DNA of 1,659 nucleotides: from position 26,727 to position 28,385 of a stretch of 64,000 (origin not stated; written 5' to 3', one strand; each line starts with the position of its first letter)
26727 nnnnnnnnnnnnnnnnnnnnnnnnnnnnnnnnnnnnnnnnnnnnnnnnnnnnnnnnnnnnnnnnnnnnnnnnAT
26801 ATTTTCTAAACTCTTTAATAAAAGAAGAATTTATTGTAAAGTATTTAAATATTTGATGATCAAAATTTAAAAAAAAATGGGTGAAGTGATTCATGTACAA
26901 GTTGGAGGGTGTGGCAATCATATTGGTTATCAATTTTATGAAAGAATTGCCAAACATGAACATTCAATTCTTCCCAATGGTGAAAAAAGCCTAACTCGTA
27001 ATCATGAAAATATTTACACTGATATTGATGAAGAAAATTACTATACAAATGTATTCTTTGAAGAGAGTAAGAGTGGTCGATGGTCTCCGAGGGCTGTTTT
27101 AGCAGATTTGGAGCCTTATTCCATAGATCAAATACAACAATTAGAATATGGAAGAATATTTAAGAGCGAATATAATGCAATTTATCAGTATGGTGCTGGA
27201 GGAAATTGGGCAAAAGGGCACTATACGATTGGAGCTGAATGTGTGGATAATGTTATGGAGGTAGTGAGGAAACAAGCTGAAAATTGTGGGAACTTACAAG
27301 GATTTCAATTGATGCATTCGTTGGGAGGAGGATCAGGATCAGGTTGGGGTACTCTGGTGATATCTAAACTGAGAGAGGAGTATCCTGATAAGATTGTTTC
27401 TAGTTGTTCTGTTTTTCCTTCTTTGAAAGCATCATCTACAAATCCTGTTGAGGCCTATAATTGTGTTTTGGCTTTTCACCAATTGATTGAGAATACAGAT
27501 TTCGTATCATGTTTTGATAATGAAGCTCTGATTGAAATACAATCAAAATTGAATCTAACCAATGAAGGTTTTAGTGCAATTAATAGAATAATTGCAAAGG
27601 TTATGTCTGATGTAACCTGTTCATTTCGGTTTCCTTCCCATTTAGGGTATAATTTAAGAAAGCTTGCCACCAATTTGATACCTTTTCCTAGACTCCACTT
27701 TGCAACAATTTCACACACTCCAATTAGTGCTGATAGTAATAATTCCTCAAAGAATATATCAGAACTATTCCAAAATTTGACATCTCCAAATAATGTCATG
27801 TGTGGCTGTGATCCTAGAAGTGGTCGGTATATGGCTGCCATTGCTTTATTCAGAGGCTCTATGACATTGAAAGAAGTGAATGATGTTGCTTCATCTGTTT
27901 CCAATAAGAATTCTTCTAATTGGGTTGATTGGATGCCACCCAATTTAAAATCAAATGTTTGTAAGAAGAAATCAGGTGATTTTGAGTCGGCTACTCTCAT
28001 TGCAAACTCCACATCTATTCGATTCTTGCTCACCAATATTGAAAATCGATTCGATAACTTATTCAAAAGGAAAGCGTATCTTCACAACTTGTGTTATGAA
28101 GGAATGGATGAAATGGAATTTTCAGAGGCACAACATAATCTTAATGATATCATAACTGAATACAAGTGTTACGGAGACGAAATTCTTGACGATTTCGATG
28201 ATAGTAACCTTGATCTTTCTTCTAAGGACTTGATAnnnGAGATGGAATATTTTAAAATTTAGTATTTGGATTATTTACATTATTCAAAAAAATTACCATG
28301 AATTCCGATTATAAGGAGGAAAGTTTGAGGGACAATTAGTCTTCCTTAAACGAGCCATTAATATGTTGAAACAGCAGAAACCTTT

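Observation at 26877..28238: Highly divergent beta-tubulin paralog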

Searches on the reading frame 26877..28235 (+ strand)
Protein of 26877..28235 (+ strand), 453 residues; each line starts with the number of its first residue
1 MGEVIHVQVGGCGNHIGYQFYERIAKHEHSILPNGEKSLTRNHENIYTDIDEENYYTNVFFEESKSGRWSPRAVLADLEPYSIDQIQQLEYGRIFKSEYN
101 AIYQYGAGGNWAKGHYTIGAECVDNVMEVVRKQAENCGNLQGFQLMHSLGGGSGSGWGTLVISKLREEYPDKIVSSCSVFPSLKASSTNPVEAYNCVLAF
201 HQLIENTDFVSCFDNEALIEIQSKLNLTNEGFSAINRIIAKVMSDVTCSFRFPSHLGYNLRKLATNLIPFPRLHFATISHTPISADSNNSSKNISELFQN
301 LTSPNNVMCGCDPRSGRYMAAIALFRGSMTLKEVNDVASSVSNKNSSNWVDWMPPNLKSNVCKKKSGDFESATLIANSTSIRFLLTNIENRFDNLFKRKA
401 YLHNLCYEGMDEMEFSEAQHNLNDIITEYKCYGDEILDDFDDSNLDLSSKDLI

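Call 3: search_protein_families(library=pfam, proteins=[window:26877-28235:+], max_evalue=0.01)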
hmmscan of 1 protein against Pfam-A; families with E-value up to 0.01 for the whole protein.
window:26877-28235:+ (453 aa): 3 families
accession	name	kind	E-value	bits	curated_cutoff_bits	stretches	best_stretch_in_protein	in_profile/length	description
PF00091.31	Tubulin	-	7.3e-52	176.9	33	1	3-221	1-188/190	Tubulin/FtsZ family, GTPase domain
PF03953.22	Tubulin_C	-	4.7e-26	91.8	26.6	1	271-388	1-124/126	Tubulin C-terminal domain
PF14881.12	Tubulin_3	-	0.0022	18.1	30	1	129-175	63-109/180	Tubulin domain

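Call 4: search_solved_structures(query=window:26877-28235:+, max_evalue=1e-10, show_alignments=2)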
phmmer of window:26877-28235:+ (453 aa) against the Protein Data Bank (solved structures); distinct sequences matched with E-value up to 1e-10: 170 (the best 60 are shown).
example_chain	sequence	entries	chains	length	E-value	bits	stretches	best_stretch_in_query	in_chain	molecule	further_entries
6u42_1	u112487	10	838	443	1.6e-130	439.2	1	1-437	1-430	Tubulin beta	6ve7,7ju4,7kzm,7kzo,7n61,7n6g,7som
7miz_A1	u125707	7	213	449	1.2e-129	436.4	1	1-439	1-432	Tubulin beta chain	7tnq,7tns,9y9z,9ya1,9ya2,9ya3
6e88_B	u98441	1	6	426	2e-129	435.6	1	1-432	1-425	Tubulin beta-2 chain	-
9r4x_B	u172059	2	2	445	3.7e-129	434.7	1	1-439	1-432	Tubulin beta chain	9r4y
8y9f_D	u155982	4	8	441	9e-129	433.4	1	1-439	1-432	Tubulin beta-1 chain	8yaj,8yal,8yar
7tnt_3A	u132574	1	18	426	2.6e-128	431.9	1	1-432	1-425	Tubulin beta chain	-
8snb_AC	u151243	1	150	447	3.2e-128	431.6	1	1-439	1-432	Tubulin beta chain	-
9eok_B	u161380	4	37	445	5.6e-128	430.8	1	1-438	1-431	Tubulin beta-4 chain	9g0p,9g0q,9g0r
11yj_A1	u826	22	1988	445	5.8e-128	430.8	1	1-439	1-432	Tubulin beta-4B chain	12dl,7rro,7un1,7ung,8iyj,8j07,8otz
8cla_B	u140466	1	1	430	5.9e-128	430.8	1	1-436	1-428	Tubulin beta-2B chain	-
9fvj_A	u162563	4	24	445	6.1e-128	430.7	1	1-438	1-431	Tubulin beta chain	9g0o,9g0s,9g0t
9ymg_B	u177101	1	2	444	7.1e-128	430.5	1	1-443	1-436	Tubulin beta chain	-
9e78_A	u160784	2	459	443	7.2e-128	430.5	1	1-439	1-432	Tubulin beta chain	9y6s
8c5c_a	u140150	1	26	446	7.4e-128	430.4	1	1-445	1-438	Tubulin beta chain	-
6gf3_D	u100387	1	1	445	1e-127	429.9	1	1-439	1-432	Tubulin beta-2B chain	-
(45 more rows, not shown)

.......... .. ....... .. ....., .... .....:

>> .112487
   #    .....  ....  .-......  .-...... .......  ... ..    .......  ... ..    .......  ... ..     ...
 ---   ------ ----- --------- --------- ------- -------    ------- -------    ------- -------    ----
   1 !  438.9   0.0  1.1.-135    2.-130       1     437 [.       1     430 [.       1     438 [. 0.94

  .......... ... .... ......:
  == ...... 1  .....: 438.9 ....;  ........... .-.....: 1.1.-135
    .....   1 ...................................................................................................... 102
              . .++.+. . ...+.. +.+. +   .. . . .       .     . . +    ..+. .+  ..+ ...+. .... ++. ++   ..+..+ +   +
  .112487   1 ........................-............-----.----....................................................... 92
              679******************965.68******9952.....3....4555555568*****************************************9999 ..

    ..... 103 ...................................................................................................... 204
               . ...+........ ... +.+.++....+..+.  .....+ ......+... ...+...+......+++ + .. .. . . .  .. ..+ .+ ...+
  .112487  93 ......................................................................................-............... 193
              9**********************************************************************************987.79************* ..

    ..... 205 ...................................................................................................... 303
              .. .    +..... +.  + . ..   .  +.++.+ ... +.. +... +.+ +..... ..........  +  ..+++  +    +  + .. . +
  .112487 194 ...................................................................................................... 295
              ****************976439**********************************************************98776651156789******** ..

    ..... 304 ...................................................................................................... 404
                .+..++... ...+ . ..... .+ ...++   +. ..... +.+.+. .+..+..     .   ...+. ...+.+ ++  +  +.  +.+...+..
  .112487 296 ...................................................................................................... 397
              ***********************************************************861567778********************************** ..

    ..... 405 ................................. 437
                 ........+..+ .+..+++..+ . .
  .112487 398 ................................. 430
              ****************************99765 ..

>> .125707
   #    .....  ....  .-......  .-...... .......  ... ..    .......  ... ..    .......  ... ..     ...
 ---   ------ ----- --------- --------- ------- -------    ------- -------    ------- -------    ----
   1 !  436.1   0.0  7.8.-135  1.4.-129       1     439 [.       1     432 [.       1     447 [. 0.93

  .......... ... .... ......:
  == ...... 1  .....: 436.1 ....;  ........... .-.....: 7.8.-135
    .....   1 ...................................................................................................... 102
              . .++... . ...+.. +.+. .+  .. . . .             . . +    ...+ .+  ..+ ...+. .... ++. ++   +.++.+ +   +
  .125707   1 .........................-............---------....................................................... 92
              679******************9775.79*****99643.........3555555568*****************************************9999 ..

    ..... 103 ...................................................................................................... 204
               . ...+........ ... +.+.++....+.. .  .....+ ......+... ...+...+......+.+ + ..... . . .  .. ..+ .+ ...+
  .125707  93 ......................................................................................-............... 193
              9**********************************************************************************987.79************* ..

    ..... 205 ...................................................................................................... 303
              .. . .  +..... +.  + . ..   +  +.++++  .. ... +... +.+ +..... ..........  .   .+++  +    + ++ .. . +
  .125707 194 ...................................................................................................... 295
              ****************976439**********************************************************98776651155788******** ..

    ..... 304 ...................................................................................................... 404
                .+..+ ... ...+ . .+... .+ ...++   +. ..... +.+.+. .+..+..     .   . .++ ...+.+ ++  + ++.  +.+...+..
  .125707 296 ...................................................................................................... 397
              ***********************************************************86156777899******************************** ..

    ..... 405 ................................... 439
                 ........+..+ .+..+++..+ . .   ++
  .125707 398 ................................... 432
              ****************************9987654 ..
